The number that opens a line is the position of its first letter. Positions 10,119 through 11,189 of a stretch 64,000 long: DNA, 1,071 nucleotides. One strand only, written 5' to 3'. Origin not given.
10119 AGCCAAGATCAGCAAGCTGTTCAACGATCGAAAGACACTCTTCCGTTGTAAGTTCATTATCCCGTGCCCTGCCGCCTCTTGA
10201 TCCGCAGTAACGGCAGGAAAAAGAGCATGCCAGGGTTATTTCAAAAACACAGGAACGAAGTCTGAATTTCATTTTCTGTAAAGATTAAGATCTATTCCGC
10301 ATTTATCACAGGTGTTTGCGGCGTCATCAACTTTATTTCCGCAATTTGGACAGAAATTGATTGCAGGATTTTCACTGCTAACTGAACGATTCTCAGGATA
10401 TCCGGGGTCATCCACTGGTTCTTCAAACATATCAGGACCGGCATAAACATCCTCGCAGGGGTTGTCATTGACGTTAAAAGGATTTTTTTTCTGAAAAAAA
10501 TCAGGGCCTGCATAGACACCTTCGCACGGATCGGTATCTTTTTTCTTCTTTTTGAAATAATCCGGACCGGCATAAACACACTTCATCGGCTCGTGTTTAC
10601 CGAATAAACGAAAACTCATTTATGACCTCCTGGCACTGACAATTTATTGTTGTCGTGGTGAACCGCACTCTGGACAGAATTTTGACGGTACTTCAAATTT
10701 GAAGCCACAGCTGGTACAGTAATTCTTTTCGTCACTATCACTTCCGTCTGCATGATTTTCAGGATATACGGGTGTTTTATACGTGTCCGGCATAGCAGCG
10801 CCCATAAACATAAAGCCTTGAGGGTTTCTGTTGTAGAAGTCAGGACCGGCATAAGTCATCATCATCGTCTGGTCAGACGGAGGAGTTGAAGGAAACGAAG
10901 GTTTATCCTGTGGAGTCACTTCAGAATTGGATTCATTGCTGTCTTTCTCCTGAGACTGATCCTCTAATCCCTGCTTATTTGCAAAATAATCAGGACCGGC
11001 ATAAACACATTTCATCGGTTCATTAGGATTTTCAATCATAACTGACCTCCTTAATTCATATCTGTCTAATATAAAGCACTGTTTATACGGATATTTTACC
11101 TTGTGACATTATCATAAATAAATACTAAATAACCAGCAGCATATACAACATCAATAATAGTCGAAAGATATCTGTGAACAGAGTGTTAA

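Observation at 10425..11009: The invariant core of the repeat is Y-A-G-P-D-aromatic-aromatic; the Cys is present in 4 of 5 copies with variable spacing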

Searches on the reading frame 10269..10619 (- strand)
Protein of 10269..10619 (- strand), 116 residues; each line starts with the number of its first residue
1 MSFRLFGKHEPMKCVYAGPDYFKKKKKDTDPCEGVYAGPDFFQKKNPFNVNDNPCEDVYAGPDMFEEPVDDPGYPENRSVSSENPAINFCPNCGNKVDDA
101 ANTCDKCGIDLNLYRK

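Call 3: search_protein_families(library=ncbifam, proteins=[window:10269-10619:-], max_evalue=1)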
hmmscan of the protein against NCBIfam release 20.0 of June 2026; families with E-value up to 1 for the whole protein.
window:10269-10619:- (116 aa): 5 families
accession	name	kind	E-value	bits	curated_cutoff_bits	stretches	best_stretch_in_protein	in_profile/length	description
NF049953.1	ribbon_DG_selen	exception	0.0022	17.9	130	1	80-111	140-171/172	zinc ribbon-containing (seleno)protein DG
NF041910.1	HVO_0416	equivalog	0.0025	17.7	80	1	63-108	10-55/58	HVO_0416 family zinc finger protein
NF033497.1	rubre_like_arch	subfamily_domain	0.014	15.1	32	1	90-108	3-23/34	rubrerythrin-like domain-containing protein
NF053815.1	teico_TcaA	equivalog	0.057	12.2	550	1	89-112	3-26/463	membrane-associated protein TcaA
NF006358.0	PRK08579.1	equivalog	0.066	11.3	585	1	82-110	562-590/624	anaerobic ribonucleoside triphosphate reductase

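Call 4: search_protein_families(library=pfam, proteins=[window:10269-10619:-], max_evalue=1)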
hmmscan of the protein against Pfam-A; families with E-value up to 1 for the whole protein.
window:10269-10619:- (116 aa): 16 families
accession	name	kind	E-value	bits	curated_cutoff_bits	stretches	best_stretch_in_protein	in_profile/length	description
PF13240.11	Zn_Ribbon_1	-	1.1e-07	31.9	25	1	89-110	1-22/23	zinc-ribbon domain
PF13248.11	Zn_ribbon_3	-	2.3e-06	27.3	27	1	90-111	5-26/26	zinc-ribbon domain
PF12773.13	DZR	-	3.7e-05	24.2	27.3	1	88-108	25-45/45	Double zinc ribbon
PF19335.5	HMBD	-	0.00012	22.3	23.6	1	89-111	3-25/28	Heavy metal binding domain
PF24460.1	DUF7575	-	0.0066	16.2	28.5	1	90-99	6-15/28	Domain of unknown function (DUF7575)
PF14803.11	Zn_ribbon_Nudix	-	0.021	15.2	25.6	1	88-98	1-11/34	Nudix N-terminal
PF18912.6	DZR_2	-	0.022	15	27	1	90-108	10-28/56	Double zinc ribbon domain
PF22635.1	I-TevI_ZnF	-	0.037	14.4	27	1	89-107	2-19/31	Intron-associated endonuclease 1 zinc finger domain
PF17032.10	Zn_ribbon_15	-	0.084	14.1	28.9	1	63-108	51-73/73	zinc-ribbon family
PF13597.11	NRDD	-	0.096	11.8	26.2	1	82-108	503-528/562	Anaerobic ribonucleoside-triphosphate reductase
PF01155.25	HypA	-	0.13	12.7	28.9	1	82-108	65-93/112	Hydrogenase/urease nickel incorporation, metallochaperone, hypA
PF09889.16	DUF2116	-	0.17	12.3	26.8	1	89-116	5-33/59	Probable treble clef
PF23498.1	MgtT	-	0.18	11.7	27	0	35-49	16-32/34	MgtT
PF09723.15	Zn_ribbon_8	-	0.21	12.1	34.4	0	79-96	20-36/41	Zinc ribbon domain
PF21344.3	Zn_ribbon_LysW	-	0.22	11.6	27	0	90-112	3-32/46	Alpha-aminoadipate carrier protein LysW-like, globular domain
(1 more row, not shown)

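Call 5: find_homologous_proteins(query=window:10269-10619:-, max_evalue=0.01)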
Query window:10269-10619:- (116 aa): 6 proteins with E <= 0.01 among 6 candidates.
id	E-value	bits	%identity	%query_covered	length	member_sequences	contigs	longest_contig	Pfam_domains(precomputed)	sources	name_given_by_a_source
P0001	5.5e-76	271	100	100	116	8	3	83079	PF13240.12,PF13248.12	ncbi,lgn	-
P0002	3.5e-9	55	53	40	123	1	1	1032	-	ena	-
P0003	9.4e-8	50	55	38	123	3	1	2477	-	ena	-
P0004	2.1e-6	46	52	38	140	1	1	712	-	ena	-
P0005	5.0e-6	45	41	65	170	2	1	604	-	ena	-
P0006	5.1e-4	38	54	42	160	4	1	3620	-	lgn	-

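Call 65: search_protein_representatives(protein=window:10269-10619:-)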
Query: 116 residues. Proteins with E-value up to 0.001 (for the whole library): 233; up to 1e-10: 23; up to 1e-30: 1. The best 150 are listed.
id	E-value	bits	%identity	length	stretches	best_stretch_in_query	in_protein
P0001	1.8e-76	270.8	100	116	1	1-116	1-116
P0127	4.0e-18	82.1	55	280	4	10-73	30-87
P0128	1.2e-17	80.5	46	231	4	14-111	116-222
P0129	4.3e-17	78.8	42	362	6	8-70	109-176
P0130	7.5e-16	74.8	45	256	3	9-71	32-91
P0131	1.1e-14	71.0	47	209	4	6-57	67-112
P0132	3.4e-14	69.4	42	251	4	7-66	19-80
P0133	3.2e-13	66.3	48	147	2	9-110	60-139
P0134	5.8e-13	65.4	39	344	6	6-64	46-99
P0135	6.2e-13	65.4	32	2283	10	48-112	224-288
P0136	2.6e-12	63.3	47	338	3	63-109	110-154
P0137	4.7e-12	62.5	39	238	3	29-75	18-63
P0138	7.4e-12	61.9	55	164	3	5-67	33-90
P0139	1.4e-11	61.0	38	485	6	89-111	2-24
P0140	1.9e-11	60.6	39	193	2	13-111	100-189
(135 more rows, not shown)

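Call 67: find_encoding_contigs(protein=P0006, flank=4000, max_places=2)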
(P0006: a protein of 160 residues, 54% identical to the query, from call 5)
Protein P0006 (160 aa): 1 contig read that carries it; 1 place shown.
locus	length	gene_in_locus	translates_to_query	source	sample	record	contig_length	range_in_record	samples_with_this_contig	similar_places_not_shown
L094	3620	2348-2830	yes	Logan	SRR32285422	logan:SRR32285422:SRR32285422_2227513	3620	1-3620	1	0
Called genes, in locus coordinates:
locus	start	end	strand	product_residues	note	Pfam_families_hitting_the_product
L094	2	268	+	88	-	?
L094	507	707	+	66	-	PF04014:MazE_antitoxin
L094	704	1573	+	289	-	PF00005:ABC_tran, PF13304:AAA_21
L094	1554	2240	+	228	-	PF13346:ABC2_membrane_5 (weak)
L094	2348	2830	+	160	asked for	-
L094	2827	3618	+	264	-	?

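Call 68: find_encoding_contigs(protein=P0003, flank=4000, max_places=2)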
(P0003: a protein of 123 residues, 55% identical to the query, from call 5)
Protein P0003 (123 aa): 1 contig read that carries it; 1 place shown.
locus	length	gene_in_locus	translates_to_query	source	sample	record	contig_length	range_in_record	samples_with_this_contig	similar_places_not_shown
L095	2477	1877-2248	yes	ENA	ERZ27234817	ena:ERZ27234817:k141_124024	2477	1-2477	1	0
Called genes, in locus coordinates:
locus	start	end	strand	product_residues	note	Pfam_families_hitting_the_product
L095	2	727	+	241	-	?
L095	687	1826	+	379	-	PF13472:Lipase_GDSL_2 (weak)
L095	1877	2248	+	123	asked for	-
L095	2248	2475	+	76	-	?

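Call 69: find_encoding_contigs(protein=P0128, flank=4000, max_places=2)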
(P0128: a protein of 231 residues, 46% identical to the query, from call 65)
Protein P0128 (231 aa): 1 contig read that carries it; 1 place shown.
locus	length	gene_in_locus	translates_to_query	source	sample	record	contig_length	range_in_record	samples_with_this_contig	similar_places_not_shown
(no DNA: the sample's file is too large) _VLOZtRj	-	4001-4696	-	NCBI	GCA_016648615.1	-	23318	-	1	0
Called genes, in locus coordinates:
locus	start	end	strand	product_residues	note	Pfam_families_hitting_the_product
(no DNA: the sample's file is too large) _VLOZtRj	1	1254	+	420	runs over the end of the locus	PF19289:PmbA_TldD_3rd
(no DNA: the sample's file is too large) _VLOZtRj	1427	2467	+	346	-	-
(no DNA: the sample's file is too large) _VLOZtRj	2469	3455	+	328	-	PF01479:S4 (faint), PF00849:PseudoU_synth_2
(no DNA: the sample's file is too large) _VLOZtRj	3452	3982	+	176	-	PF00719:Pyrophosphatase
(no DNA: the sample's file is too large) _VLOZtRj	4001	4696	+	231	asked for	PF13240:Zn_Ribbon_1 (weak)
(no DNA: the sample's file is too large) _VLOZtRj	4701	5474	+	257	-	PF08220:HTH_DeoR, PF08279:HTH_11 (faint), PF00455:DeoRC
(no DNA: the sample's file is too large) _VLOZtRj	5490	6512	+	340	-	PF04055:Radical_SAM, PF13186:SPASM (weak)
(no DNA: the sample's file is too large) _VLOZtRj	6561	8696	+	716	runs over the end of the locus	PF02065:Melibiase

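Call 91: search_protein_families(library=padloc, proteins=[window:10269-10619:-], max_evalue=0.001)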
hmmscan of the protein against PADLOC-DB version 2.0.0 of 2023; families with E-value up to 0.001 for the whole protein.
window:10269-10619:- (116 aa): 0 families

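Call 93: predict_structure(protein=window:10269-10619:-)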
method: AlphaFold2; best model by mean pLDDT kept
length: 116 residues; sequences in the alignment: 1
mean_pLDDT: 46.7   pTM: 0.22
mean pLDDT of the five models: 46.7, 44.1, 40.2, 39.5, 34.5
residues with pLDDT >= 90: 0; 70-90: 15; 50-70: 16; < 50: 85
segments of 3 or more residues with pLDDT < 50: 1-64, 66-71, 73-86
pLDDT, mean of each block of 10 residues (from residue 1): 36 38 39 37 37 39 41 43 51 71 73 60
secondary structure, 60 per line:
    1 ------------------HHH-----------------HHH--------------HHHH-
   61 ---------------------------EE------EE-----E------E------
elements in order: H56-59

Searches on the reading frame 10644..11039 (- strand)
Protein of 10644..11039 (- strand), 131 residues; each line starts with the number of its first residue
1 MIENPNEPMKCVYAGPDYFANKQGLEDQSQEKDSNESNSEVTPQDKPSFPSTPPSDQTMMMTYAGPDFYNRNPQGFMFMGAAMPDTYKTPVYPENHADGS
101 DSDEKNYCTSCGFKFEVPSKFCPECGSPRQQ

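Call 3: search_protein_families(library=ncbifam, proteins=[window:10644-11039:-], max_evalue=1)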
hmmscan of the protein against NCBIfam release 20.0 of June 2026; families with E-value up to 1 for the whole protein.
window:10644-11039:- (131 aa): 5 families
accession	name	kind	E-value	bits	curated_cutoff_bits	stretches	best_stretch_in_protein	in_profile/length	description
NF045510.1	4Cys_prefix_kin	domain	3.5e-05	24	24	1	93-113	10-24/26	4-Cys prefix domain-containing protein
NF049953.1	ribbon_DG_selen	exception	0.0033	17.4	130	1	101-126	143-168/172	zinc ribbon-containing (seleno)protein DG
NF005651.0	PRK07418.1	subfamily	0.14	10.3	942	1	99-127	587-615/617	acetolactate synthase large subunit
NF009146.0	PRK12496.1-3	equivalog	0.32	10.7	268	1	107-128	124-147/162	hypothetical protein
NF041913.1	HVO_2142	equivalog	0.35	10.8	90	0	116-127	8-19/48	HVO_2142 family zinc finger protein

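Call 4: search_protein_families(library=pfam, proteins=[window:10644-11039:-], max_evalue=1)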
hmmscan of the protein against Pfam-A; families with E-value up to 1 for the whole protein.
window:10644-11039:- (131 aa): 15 families
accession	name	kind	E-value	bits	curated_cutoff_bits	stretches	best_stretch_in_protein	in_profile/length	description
PF13240.11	Zn_Ribbon_1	-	0.00014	21.9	25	2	119-128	13-22/23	zinc-ribbon domain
PF17032.10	Zn_ribbon_15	-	0.0011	20.1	28.9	1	102-126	49-73/73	zinc-ribbon family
PF23498.1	MgtT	-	0.0013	18.5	27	0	61-70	15-24/34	MgtT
PF12773.13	DZR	-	0.0014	19.2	27.3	1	108-126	27-45/45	Double zinc ribbon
PF14803.11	Zn_ribbon_Nudix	-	0.027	14.8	25.6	1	120-128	1-9/34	Nudix N-terminal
PF01155.25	HypA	-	0.03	14.8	28.9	1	105-129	70-96/112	Hydrogenase/urease nickel incorporation, metallochaperone, hypA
PF18912.6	DZR_2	-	0.049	13.9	27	1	102-129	18-46/56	Double zinc ribbon domain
PF13248.11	Zn_ribbon_3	-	0.063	13.2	27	1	105-127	2-24/26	zinc-ribbon domain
PF21349.2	RUBY_RBDX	-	0.079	12.9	26.5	1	108-130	3-27/30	Rubrerythrin, rubredoxin-like domain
PF23455.1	DUF7129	-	0.13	12.4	30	1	107-128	12-36/45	Domain of unknown function (DUF7129)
PF08271.17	Zn_Ribbon_TF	-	0.16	12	29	0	122-128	3-9/43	TFIIB zinc-binding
PF02150.21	Zn_ribbon_RPB9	-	0.21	11.9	25.2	0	120-127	2-9/36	RNA polymerases M/15 Kd subunit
PF09723.15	Zn_ribbon_8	-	0.24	11.9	34.4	1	108-128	8-35/41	Zinc ribbon domain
PF12172.15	zf-ChsH2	-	0.59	10.4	23.2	0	108-128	14-34/37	ChsH2, rubredoxin-like zinc ribbon domain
PF14149.11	YhfH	-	0.64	10.3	27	1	117-127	11-21/37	YhfH-like protein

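Call 91: search_protein_families(library=padloc, proteins=[window:10644-11039:-], max_evalue=0.001)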
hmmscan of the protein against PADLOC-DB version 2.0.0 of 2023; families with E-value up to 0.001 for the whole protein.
window:10644-11039:- (131 aa): 0 families
